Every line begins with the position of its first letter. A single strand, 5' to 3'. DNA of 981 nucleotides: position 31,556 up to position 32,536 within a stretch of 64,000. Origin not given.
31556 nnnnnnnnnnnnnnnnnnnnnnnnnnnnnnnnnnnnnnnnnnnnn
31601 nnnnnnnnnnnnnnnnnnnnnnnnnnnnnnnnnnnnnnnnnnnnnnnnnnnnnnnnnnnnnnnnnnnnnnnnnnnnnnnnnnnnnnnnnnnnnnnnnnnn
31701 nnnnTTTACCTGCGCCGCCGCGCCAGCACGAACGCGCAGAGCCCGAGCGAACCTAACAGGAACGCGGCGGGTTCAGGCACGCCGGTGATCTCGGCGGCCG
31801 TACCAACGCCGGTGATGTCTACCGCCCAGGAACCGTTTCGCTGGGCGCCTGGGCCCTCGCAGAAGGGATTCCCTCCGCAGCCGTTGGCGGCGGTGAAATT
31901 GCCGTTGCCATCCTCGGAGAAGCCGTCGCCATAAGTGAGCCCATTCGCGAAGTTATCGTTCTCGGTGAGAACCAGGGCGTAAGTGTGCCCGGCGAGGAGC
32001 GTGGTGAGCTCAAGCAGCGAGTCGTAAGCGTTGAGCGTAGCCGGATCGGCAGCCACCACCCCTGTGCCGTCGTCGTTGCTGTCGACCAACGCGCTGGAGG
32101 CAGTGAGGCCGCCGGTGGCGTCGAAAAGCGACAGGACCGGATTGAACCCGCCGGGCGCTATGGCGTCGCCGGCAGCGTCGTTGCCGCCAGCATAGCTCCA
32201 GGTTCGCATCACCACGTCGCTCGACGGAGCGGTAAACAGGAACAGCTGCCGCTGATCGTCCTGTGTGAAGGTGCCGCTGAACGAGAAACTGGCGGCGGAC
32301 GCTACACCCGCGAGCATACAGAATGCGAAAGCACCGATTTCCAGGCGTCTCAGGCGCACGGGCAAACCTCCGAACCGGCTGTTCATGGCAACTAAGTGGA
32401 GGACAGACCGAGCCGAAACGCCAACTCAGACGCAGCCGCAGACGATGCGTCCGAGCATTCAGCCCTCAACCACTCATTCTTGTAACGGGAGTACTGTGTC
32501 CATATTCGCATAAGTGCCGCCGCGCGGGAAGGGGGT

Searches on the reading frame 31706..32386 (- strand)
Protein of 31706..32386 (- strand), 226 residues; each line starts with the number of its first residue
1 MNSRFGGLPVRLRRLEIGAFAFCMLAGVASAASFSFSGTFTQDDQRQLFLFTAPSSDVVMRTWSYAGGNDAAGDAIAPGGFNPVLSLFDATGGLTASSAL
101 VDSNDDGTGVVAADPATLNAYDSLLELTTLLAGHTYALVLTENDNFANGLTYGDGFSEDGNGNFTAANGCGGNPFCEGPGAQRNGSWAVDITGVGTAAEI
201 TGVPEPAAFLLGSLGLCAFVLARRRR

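Call 3: search_protein_families(library=pfam, proteins=[window:31706-32386:-], max_evalue=0.01)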
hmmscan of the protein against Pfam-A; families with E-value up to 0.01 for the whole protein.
window:31706-32386:- (226 aa): 1 family
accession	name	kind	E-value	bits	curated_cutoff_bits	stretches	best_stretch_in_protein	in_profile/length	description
PF07589.16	PEP-CTERM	-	0.00016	22.1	20.7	1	203-226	2-24/24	PEP-CTERM motif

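Call 4: search_protein_families(library=ncbifam, proteins=[window:31706-32386:-], max_evalue=0.01)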
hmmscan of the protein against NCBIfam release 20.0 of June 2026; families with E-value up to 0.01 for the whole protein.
window:31706-32386:- (226 aa): 7 families
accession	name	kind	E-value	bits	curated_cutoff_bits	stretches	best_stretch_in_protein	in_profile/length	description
NF038127.1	FDP_fam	subfamily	1.3e-34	119.8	29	1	29-194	1-150/150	DVUA0089 family protein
NF041927.1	Xrt_dep_XDP1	equivalog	9.4e-06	25.8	125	1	182-226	194-242/242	exosortase-dependent surface protein XDP1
NF038125.1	PEP_CTERM_THxN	subfamily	0.00017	21.3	85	1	195-226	212-246/246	THxN family PEP-CTERM protein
NF038129.1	PEP_NF038129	equivalog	0.00028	20.8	65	1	184-226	152-194/194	NF038129 family PEP-CTERM protein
NF038126.1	PEP_CTERM_FxDxF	subfamily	0.0025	18.1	50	1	195-225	135-165/165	FxDxF family PEP-CTERM protein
NF038120.1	PEP_CTERM_QFxxD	subfamily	0.0025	17.7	80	1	170-225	167-214/215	NF038120 family PEP-CTERM protein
NF041538.1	PEP_EDSA_1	subfamily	0.0098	15.6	100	0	89-226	191-307/307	EDSAP-1 family PEP-CTERM protein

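Call 64: find_homologous_proteins(query=window:31709-32386:-, max_evalue=0.001)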
Query window:31709-32386:- (226 aa): 174 proteins with E <= 0.001 among 3081 candidates; the best 120 are listed.
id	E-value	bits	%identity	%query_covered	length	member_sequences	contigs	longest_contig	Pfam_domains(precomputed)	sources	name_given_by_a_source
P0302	7.5e-139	479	98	100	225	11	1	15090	-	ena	-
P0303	1.2e-101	357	79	96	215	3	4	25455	-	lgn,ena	-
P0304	6.1e-100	352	79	96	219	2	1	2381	-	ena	-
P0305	2.4e-78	281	66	96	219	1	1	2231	PF07589.17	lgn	-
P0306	2.7e-72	261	64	89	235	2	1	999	-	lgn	-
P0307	4.2e-71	257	58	96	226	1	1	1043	-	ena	-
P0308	9.6e-71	256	60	96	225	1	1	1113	-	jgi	jgi:hypothetical protein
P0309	3.6e-70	254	59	96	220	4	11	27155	-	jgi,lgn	jgi:hypothetical protein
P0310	3.9e-70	254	60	96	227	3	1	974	-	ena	-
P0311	7.6e-70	253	63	87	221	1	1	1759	PF07589.17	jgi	-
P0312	1.6e-69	252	59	98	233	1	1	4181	-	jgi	jgi:hypothetical protein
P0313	2.0e-69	252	60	96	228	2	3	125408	-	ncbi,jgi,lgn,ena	jgi:PEP-CTERM motif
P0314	3.0e-69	251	59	96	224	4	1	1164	-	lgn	-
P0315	4.8e-69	250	62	91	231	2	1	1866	PF07589.17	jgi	-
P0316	5.2e-69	250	60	92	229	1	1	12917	-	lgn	-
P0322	2.1e-68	248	61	96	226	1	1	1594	PF07589.17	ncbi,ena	-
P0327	1.8e-67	245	59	96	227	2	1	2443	PF07589.17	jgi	jgi:hypothetical protein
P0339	1.1e-65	239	58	95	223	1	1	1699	PF07589.17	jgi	jgi:hypothetical protein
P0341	1.5e-65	239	59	96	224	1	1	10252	PF07589.17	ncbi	-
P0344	3.0e-65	238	58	96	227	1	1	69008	PF07589.17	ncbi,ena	-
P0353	2.9e-64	235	55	96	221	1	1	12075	PF07589.17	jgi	jgi:hypothetical protein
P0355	3.2e-64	235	58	96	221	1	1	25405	PF07589.17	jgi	jgi:hypothetical protein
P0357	3.5e-64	235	57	93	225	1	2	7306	PF07589.17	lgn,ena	-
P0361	1.4e-63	233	58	96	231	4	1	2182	PF07589.17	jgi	jgi:hypothetical protein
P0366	3.4e-63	231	56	96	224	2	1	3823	PF07589.17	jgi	-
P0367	3.6e-63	231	56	96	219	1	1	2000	PF07589.17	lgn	-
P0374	1.5e-62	229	57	92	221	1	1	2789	PF07589.17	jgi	jgi:hypothetical protein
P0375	1.8e-62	229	56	96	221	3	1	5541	PF07589.17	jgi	jgi:hypothetical protein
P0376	2.7e-62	228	56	96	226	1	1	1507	PF07589.17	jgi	-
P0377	2.9e-62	228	56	95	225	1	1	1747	PF07589.17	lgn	-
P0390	5.1e-61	224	61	80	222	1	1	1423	PF07589.17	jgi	jgi:hypothetical protein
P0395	1.0e-60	223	56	92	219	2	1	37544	PF07589.17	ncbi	-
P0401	4.5e-60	221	55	90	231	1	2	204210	PF07589.17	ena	-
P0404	1.9e-59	219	60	86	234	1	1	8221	PF07589.17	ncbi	-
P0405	2.2e-59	219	55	96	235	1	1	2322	PF07589.17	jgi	jgi:hypothetical protein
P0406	2.2e-59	219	54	96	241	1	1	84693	PF07589.17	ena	-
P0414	1.4e-57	213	63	79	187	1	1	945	PF07589.17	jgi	jgi:hypothetical protein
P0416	2.7e-57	212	55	96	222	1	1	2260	PF07589.17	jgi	-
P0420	3.9e-56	208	55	91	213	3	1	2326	PF07589.17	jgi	jgi:hypothetical protein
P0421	4.6e-56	208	52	96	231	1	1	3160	PF07589.17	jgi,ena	-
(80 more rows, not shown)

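Call 73: predict_structure(alignment_id=A5)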
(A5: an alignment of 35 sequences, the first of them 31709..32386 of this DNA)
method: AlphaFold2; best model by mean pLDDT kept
length: 226 residues; sequences in the alignment: 35
mean_pLDDT: 76.0   pTM: 0.71
mean pLDDT of the five models: 76.0, 72.3, 72.1, 66.1, 65.5
residues with pLDDT >= 90: 42; 70-90: 102; 50-70: 75; < 50: 7
segments of 3 or more residues with pLDDT < 50: 108-110
pLDDT, mean of each block of 10 residues (from residue 1): 56 70 67 88 87 87 70 70 89 89 67 62 81 93 88 88 58 62 77 90 57 77 74
secondary structure, 60 per line:
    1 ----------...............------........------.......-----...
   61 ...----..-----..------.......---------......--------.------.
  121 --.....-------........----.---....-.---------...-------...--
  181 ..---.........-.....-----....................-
elements in order: H11-25 E32-39 E46-52 E58-63 E83-89 E99-104 E123-127 E135-142 E176-178 E186-194 E196-200 H206-225

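Call 75: fold_search(model_id=the predicted structure, library=pdb)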
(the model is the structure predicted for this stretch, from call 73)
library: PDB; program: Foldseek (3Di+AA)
matches with E <= 10: 1345; with E <= 0.001: 2
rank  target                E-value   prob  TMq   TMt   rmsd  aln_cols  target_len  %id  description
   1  9ues_B                3.8e-04  1.00  0.33  0.19   4.7       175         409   11  Crystal structure of an inactive TKSP mutant in complex with the TKS propeptide (released 2026-02-18)
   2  3afg_A                4.5e-04  1.00  0.33  0.16   4.8       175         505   12  Crystal structure of ProN-Tk-SP from Thermococcus kodakaraensis (released 2010-08-04)
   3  1pm4_A                1.6e-03  1.00  0.34  0.62   4.7       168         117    9  Crystal structure of Yersinia pseudotuberculosis-derived mitogen (YPM) (released 2004-01-27)
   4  6v4b_A                2.0e-03  1.00  0.36  0.50   9.3       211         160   13  DeCLIC N-terminal Domain 34-202 (released 2020-06-03)
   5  3nkg_A                5.3e-03  0.33  0.18  0.23  16.9       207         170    8  Crystal Structure of GEBA250068378 from Sulfurospirillum deleyianum (released 2010-08-18)
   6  1wmd                  5.9e-03  0.97  0.28  0.16  10.7       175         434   12  Crystal Structure of alkaline serine protease KP-43 from Bacillus sp. KSM-KP43 (1.30 angstrom, 100 K) (released 2004-09-14)
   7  5fax_A                6.3e-03  0.66  0.20  0.11  14.7       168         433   13  Structure of subtilase SubHal from Bacillus halmapalus (released 2016-05-18)
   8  3frl_B                7.1e-03  0.98  0.39  0.38   6.6       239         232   10  The 2.25 A crystal structure of LipL32, the major surface antigen of Leptospira interrogans serovar Copenhageni (released 2009-06-16)
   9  8u5e_A                7.5e-03  1.00  0.32  0.54   5.8       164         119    7  Crystal Structure of C-terminal domain of Clostridium perfringens Enterotoxin in Space Group P 21 21 21 (released 2023-12-20)
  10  9eva_D                7.5e-03  0.98  0.33  0.14   7.7       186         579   12  3DFlex refinement of the CryoEM structure of DeCLIC nanodisc with 10mM calcium (released 2025-04-09)
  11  1nuk                  7.5e-03  0.30  0.18  0.22  13.2       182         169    9  CRYSTAL STRUCTURE OF THE LIGAND-BINDING DOMAIN OF THE EPHB2 RECEPTOR TYROSINE KINASE (released 1999-10-13)
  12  8tzs                  8.0e-03  0.66  0.26  0.15  12.3       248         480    8  Structure of human WLS (released 2023-10-18)
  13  9pr9_A                8.0e-03  0.41  0.19  0.09  15.8       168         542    7  Crystal structure of the Clostridiodes difficile CspA homodimer (released 2026-01-21)
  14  8u5e_D                9.6e-03  1.00  0.32  0.53   5.4       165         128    8  Crystal Structure of C-terminal domain of Clostridium perfringens Enterotoxin in Space Group P 21 21 21 (released 2023-12-20)
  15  8tzr_B                1.1e-02  0.69  0.26  0.14  11.4       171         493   10  Structure of human Wnt3a bound to WLS and CALR (released 2023-10-18)
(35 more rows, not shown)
